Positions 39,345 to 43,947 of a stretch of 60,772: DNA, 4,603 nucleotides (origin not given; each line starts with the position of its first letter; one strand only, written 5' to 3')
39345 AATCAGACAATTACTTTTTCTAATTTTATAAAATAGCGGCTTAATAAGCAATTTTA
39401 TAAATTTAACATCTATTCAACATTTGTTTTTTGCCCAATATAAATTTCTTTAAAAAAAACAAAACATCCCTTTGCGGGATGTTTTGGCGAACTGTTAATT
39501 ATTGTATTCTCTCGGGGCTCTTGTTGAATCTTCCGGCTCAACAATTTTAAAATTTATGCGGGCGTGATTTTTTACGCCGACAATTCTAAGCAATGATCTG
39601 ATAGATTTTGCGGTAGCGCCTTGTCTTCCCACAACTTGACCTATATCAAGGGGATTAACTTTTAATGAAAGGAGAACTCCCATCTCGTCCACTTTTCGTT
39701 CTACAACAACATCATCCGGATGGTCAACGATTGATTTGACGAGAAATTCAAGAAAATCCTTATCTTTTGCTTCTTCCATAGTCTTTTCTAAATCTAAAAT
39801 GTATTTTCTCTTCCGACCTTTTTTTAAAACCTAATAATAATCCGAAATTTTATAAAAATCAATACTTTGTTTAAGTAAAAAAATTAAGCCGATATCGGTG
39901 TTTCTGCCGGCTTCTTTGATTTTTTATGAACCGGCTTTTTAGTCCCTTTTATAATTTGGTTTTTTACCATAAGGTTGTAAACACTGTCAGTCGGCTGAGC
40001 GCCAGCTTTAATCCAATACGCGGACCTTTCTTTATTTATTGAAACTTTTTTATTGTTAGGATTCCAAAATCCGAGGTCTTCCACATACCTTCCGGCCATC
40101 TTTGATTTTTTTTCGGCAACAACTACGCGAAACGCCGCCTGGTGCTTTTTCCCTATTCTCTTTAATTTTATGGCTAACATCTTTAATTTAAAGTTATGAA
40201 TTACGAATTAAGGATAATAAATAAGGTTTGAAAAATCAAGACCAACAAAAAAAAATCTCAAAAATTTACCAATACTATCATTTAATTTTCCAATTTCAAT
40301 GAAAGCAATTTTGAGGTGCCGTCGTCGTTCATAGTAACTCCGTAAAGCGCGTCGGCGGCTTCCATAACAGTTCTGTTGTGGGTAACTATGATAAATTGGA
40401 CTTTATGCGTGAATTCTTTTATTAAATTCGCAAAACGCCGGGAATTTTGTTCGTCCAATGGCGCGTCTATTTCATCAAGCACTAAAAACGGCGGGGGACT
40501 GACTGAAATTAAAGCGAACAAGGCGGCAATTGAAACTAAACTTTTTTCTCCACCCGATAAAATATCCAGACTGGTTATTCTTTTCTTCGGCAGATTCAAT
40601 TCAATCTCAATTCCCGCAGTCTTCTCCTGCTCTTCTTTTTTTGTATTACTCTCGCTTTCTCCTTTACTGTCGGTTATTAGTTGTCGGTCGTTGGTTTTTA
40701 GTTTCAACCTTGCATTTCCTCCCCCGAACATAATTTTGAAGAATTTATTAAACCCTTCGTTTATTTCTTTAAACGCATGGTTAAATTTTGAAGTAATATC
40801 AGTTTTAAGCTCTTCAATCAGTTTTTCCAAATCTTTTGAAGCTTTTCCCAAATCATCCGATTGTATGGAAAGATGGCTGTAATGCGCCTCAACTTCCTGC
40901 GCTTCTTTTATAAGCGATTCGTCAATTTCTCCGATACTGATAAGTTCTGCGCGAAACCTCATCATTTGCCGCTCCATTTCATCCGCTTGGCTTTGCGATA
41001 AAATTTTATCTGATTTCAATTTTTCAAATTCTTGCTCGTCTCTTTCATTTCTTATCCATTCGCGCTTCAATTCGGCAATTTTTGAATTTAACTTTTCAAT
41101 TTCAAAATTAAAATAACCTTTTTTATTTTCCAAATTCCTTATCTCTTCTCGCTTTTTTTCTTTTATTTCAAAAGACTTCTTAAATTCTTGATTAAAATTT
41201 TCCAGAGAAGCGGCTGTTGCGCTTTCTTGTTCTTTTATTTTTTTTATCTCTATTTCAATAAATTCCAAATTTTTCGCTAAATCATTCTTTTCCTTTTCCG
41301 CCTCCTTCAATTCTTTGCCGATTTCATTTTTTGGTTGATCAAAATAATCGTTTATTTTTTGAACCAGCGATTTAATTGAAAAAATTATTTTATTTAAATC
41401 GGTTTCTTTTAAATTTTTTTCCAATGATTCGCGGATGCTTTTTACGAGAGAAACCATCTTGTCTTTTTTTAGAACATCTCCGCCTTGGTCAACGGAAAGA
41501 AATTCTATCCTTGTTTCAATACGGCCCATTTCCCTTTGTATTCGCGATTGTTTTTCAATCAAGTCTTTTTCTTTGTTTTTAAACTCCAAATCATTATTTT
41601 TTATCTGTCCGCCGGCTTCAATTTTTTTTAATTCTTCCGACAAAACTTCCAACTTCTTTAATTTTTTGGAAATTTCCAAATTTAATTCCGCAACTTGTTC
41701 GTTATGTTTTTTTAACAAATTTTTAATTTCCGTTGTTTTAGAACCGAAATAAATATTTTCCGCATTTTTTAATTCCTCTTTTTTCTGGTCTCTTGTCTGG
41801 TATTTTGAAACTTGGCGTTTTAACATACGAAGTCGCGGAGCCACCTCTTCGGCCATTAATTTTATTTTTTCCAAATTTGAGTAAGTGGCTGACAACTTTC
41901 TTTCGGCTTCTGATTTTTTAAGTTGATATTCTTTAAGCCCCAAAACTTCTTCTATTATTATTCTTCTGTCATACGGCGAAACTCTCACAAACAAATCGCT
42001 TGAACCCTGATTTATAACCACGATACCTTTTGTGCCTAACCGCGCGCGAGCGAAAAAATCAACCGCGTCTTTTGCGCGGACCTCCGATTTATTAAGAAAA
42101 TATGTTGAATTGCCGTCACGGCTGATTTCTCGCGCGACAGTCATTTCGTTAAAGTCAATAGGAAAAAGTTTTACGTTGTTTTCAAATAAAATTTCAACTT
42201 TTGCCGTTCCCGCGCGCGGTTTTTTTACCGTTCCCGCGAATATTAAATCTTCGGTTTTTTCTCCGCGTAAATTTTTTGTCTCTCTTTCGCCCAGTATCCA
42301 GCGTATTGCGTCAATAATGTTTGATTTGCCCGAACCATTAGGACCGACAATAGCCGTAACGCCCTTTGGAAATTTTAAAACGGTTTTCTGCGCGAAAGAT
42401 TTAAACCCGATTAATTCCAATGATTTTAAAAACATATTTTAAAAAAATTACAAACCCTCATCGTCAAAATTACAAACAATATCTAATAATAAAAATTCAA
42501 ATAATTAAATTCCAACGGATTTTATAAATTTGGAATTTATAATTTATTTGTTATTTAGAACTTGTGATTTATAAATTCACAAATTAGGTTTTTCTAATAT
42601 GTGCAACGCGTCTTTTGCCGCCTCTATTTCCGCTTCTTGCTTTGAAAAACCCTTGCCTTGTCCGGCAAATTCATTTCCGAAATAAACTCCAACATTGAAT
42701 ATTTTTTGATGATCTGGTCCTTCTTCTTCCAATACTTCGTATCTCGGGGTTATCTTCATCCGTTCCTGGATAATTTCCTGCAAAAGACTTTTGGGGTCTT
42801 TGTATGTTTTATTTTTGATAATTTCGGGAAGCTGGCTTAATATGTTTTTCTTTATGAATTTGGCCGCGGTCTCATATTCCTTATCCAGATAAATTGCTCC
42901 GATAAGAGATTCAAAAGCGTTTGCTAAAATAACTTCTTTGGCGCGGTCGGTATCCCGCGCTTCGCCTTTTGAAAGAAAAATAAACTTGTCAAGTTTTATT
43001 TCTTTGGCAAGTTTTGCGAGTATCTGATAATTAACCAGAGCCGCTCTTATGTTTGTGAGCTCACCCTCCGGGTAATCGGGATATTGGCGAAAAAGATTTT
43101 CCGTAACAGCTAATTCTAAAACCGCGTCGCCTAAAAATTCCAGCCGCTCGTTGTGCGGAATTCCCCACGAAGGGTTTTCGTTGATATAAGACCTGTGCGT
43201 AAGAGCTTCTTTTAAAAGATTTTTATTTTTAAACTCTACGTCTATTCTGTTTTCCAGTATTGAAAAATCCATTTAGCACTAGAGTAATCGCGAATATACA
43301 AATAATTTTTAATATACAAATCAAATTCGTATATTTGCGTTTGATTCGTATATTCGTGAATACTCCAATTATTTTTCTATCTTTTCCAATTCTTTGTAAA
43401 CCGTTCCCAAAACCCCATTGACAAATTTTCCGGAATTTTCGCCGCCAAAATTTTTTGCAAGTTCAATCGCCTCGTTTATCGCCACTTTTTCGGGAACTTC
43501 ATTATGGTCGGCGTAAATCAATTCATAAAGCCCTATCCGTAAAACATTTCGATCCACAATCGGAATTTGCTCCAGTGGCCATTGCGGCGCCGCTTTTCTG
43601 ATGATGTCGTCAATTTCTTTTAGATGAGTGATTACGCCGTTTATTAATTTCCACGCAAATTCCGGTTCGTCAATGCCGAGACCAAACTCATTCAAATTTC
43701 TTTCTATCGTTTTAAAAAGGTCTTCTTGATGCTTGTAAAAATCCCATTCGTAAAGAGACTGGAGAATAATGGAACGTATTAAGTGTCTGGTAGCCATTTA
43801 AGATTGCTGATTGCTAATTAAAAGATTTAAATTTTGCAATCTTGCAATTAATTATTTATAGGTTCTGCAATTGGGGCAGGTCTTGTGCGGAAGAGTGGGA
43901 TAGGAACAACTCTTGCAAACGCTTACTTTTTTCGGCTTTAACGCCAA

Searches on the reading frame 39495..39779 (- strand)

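Call 34: search_protein_families(library=pfam, proteins=[window:39495-39779:-], max_evalue=0.001)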
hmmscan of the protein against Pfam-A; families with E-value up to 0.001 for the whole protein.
window:39495-39779:- (94 aa): 1 family
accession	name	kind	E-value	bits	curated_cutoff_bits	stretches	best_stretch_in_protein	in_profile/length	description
PF13083.13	KH_KhpA-B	-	9.9e-19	67.5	32.1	1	7-79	1-73/73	KhpA/KhpB, KH domain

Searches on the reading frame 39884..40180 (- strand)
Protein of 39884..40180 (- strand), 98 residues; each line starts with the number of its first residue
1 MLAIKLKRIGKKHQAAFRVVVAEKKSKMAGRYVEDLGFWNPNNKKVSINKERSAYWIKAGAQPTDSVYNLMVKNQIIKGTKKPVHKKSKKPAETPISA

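Call 34: search_protein_families(library=pfam, proteins=[window:39884-40180:-], max_evalue=0.001)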
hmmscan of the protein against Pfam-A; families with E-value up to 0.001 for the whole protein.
window:39884-40180:- (98 aa): 1 family
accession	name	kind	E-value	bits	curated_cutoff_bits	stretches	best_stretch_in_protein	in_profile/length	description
PF00886.24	Ribosomal_S16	-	7.1e-19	67.9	27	1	8-64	1-62/62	Ribosomal protein S16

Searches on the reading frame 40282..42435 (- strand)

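Call 34: search_protein_families(library=pfam, proteins=[window:40282-42435:-], max_evalue=0.001)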
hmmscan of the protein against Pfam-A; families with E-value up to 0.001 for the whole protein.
window:40282-42435:- (717 aa): 6 families
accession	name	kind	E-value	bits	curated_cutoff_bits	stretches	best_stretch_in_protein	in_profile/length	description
PF02463.25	SMC_N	-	1.2e-57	195.3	40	1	2-708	1-219/220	RecF/RecN/SMC N terminal domain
PF13304.12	AAA_21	-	2.2e-16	61.2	27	2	26-176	1-164/304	AAA domain, putative AbiEii toxin, Type IV TA system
PF13476.12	AAA_23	-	8.5e-16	59.6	27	1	5-263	1-201/201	AAA domain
PF13175.12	AAA_15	-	1.1e-10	42.1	32.1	1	1-362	1-279/374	AAA ATPase domain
PF13555.12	AAA_29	-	1.1e-08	35.1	27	1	3-48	1-46/61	P-loop containing region of AAA domain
PF00005.33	ABC_tran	-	3.8e-05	24.8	25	0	25-116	12-80/137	ABC transporter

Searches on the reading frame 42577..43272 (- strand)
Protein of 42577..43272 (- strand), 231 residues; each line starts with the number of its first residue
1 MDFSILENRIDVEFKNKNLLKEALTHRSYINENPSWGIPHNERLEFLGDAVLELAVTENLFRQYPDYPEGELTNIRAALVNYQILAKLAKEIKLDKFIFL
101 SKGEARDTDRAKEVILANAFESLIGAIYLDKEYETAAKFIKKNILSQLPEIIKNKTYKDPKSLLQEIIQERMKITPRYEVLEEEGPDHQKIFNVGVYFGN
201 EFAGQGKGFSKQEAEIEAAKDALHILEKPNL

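Call 33: search_protein_families(library=pfam, proteins=[window:42577-43272:-], max_evalue=0.001)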
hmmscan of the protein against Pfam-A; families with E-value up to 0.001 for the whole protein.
window:42577-43272:- (231 aa): 4 families
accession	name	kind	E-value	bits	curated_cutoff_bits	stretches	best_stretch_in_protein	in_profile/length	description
PF14622.11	Ribonucleas_3_3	-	4.2e-41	140.5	35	1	16-147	1-127/128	Ribonuclease-III-like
PF00636.31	Ribonuclease_3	-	1e-27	97.3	27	1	42-131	1-101/102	Ribonuclease III domain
PF00035.32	dsrm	-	7.7e-19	68.5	23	1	160-226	1-66/66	Double-stranded RNA binding motif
PF22935.1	RM44_endonuclase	-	2e-10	41.3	27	1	7-127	10-139/139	Large ribosomal subunit protein mL44, endonuclease domain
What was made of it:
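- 42577..43272 (-): rnc (RNase III: catalytic domain plus dsRBD), the candidate enzyme for these hairpins. Pfam PF14622 E 4e-41, PF00636, PF00035 (call 33).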

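Call 40: find_related_loci(query=window:42580-43272:-, collection=metagenome_contigs, flank=1200)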
Query window:42580-43272:- (231 aa) in metagenome_contigs; peptide patterns used: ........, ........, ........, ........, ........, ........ (x = any residue, [..] = any of these).
371 stretches matched a pattern; 99 encode a relative of the query (tblastn E <= 1e-3); the best 80 are kept; 80 distinct loci.
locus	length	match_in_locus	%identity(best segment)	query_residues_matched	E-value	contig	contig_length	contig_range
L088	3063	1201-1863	71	3-223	2e-104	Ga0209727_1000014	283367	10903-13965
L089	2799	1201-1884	66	1-228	1e-105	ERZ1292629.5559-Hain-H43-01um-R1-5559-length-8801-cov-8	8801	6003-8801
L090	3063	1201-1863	70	3-223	2e-103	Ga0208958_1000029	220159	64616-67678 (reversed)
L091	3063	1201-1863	70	3-223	2e-103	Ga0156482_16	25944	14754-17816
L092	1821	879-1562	68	2-227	2e-109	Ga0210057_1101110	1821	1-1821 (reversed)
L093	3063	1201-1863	69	3-223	9e-103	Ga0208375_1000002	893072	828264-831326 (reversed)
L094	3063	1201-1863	69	3-223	4e-103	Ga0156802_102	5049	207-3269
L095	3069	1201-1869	67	1-223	3e-101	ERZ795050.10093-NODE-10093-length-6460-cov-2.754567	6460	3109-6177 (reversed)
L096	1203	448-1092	69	14-228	6e-109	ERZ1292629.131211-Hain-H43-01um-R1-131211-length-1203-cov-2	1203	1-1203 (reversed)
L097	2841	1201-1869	65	2-223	9e-100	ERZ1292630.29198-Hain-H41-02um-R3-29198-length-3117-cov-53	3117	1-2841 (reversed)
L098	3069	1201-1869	64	2-223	1e-96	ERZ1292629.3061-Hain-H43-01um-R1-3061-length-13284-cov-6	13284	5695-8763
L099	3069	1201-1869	64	2-223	6e-97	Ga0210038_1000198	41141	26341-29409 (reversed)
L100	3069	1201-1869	64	2-223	6e-97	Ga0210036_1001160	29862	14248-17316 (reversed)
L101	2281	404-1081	64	1-226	5e-98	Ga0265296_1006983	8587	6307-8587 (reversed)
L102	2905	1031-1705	64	2-225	5e-97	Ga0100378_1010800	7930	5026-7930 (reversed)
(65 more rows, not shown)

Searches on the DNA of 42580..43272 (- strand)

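Call 49: search_with_rna_model(model_id=R1, sources=[L088, L089, L090, L091, L092, L093, L094, L095, L096, L097, L098, L099, L100, L101, L102, L103, L104, L105, L106, L107, L108, L109, L110, L111, L112, L113, L114, L115, L116, L117, L118, L119, L120, L121, L122, L123, L124, L125, L126, L127, L128, L129, L130, L131, L132, L133, L134, L135, L136, L137, L138, L139, L140, L141, L142, L143, L144, L145, L146, L147, L148, L149, L150, L151, L152, L153, L154, L155, L156, L157, L158, L159, L160, L161, L162, L163, L164, L165, L166, L167], max_evalue=1)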
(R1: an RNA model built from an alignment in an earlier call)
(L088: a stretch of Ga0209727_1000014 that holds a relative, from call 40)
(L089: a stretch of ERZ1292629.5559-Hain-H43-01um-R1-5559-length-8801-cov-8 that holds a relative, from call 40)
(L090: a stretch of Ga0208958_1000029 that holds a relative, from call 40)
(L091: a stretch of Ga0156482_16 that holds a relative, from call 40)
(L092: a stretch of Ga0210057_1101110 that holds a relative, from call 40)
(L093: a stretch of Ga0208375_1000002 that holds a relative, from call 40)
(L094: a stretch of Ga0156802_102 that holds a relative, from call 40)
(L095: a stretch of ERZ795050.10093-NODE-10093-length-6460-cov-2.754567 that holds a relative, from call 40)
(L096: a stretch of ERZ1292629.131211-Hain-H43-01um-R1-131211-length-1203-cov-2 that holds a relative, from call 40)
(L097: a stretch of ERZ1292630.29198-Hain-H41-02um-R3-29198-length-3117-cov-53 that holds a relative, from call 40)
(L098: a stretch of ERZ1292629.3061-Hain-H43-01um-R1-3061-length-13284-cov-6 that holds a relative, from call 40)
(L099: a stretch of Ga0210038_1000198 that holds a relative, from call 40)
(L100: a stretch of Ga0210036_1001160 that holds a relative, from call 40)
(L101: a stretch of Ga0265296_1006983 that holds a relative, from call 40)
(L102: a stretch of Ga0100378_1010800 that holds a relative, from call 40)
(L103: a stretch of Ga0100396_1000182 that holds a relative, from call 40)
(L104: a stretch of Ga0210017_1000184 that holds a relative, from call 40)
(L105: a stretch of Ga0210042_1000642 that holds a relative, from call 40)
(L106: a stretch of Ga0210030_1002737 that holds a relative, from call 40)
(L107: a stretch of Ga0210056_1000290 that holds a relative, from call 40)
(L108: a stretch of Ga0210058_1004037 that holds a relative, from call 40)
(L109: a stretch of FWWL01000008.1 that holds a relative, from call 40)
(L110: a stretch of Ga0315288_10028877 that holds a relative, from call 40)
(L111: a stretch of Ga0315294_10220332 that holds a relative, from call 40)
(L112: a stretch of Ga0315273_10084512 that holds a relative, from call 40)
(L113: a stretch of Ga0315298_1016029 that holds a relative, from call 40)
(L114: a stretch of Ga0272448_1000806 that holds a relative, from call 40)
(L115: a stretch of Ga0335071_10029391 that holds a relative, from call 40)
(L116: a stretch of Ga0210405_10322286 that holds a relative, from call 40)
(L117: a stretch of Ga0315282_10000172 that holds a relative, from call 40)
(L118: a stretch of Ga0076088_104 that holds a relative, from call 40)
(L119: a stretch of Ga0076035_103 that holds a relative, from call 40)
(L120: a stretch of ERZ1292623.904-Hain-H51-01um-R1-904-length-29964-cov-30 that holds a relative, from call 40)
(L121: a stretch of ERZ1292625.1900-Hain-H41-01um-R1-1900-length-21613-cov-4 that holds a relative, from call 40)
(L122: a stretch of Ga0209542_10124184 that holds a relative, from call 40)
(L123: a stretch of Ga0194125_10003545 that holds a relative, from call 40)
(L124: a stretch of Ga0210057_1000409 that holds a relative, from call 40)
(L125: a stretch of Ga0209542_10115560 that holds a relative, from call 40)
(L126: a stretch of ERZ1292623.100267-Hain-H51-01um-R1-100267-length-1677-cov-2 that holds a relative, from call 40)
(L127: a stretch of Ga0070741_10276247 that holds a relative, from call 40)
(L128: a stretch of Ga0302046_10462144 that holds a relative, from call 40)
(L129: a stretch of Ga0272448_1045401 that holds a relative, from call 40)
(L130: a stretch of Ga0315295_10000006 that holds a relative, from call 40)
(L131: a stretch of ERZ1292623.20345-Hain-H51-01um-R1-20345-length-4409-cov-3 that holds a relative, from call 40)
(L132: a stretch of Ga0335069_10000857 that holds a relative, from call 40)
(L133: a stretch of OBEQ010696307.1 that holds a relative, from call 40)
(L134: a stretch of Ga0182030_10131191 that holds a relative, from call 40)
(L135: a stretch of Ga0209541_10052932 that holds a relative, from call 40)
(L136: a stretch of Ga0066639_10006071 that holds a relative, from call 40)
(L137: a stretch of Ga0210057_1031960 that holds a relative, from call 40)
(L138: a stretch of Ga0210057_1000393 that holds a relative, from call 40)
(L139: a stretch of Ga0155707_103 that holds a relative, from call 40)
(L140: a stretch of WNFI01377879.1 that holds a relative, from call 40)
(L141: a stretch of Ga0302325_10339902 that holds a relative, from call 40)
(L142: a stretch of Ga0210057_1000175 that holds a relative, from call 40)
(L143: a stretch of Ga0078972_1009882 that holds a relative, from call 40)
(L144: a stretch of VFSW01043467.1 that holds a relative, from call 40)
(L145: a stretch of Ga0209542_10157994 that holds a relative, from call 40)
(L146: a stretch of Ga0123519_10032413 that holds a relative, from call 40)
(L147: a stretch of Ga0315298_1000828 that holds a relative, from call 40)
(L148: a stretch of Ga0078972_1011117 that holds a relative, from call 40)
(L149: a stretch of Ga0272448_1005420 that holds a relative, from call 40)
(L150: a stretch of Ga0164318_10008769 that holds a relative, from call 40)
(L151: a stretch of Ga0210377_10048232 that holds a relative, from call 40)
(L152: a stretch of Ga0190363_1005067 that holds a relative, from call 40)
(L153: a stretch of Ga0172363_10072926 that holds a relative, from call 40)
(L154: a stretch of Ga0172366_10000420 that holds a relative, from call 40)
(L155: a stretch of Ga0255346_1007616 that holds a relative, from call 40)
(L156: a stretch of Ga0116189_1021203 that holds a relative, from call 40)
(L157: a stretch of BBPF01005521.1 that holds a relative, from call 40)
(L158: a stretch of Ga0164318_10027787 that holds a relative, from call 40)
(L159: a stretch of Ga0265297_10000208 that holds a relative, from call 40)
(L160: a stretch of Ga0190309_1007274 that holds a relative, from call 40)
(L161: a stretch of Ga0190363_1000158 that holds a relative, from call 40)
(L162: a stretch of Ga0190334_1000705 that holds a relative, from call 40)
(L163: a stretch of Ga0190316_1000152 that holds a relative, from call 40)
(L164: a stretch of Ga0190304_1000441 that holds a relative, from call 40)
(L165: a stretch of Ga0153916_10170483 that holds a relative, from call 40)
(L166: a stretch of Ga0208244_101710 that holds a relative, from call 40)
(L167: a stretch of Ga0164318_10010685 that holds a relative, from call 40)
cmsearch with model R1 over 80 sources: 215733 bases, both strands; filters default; matches with E-value up to 1: 42.
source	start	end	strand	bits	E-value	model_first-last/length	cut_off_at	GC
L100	130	205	-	62.3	5.6e-12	1-86/86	no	0.29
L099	130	205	-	61.8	7e-12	1-86/86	no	0.28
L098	85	178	-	59.6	2.4e-11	1-86/86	no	0.23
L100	130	205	+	58.9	3.6e-11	1-86/86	no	0.29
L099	130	205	+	56.9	1e-10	1-86/86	no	0.28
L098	85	178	+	50.6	3.2e-09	1-86/86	no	0.23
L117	1105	1182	+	31.2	0.00013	1-86/86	no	0.29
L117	1105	1187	-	29.7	0.00031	1-86/86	no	0.3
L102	941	1017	-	27.4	0.001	1-86/86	no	0.3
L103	1111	1187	-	27.4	0.001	1-86/86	no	0.3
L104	1111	1187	-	27.4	0.001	1-86/86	no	0.3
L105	1111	1187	-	27.4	0.001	1-86/86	no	0.3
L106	1111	1187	-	27.4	0.001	1-86/86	no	0.3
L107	1111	1187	-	27.4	0.001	1-86/86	no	0.3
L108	1111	1187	-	27.4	0.001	1-86/86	no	0.3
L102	938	1012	+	25.2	0.0035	1-86/86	no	0.28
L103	1108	1182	+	25.2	0.0035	1-86/86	no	0.28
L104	1108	1182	+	25.2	0.0035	1-86/86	no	0.28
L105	1108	1182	+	25.2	0.0035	1-86/86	no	0.28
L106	1108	1182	+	25.2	0.0035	1-86/86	no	0.28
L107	1108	1182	+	25.2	0.0035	1-86/86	no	0.28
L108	1108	1182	+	25.2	0.0035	1-86/86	no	0.28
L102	384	453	+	21.9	0.021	1-86/86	no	0.23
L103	554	623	+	21.9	0.021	1-86/86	no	0.23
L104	554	623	+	21.9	0.021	1-86/86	no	0.23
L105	554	623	+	21.9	0.021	1-86/86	no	0.23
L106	554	623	+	21.9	0.021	1-86/86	no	0.23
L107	554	623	+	21.9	0.021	1-86/86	no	0.23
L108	554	623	+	21.9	0.021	1-86/86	no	0.23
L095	626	711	-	20.2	0.055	1-86/86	no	0.23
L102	388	454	-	19.8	0.067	1-86/86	no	0.22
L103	558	624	-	19.8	0.067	1-86/86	no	0.22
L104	558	624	-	19.8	0.067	1-86/86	no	0.22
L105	558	624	-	19.8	0.067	1-86/86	no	0.22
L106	558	624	-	19.8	0.067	1-86/86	no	0.22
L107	558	624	-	19.8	0.067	1-86/86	no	0.22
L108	558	624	-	19.8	0.067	1-86/86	no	0.22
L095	618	712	+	16.6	0.39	1-86/86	no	0.25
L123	1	24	+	16.1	0.5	63-86/86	5'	0.29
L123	1117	1176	-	16.1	0.5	1-86/86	no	0.25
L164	224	298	+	15.2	0.84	1-86/86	no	0.25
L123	1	24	-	15.1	0.9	1-24/86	3'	0.29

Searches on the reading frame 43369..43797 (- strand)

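Call 33: search_protein_families(library=pfam, proteins=[window:43369-43797:-], max_evalue=0.001)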
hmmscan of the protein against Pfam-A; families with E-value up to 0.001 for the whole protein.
window:43369-43797:- (142 aa): 1 family
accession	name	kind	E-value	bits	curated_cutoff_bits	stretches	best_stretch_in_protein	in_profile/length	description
PF01029.23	NusB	-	4.8e-36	124.5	23.1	1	7-135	3-133/133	NusB family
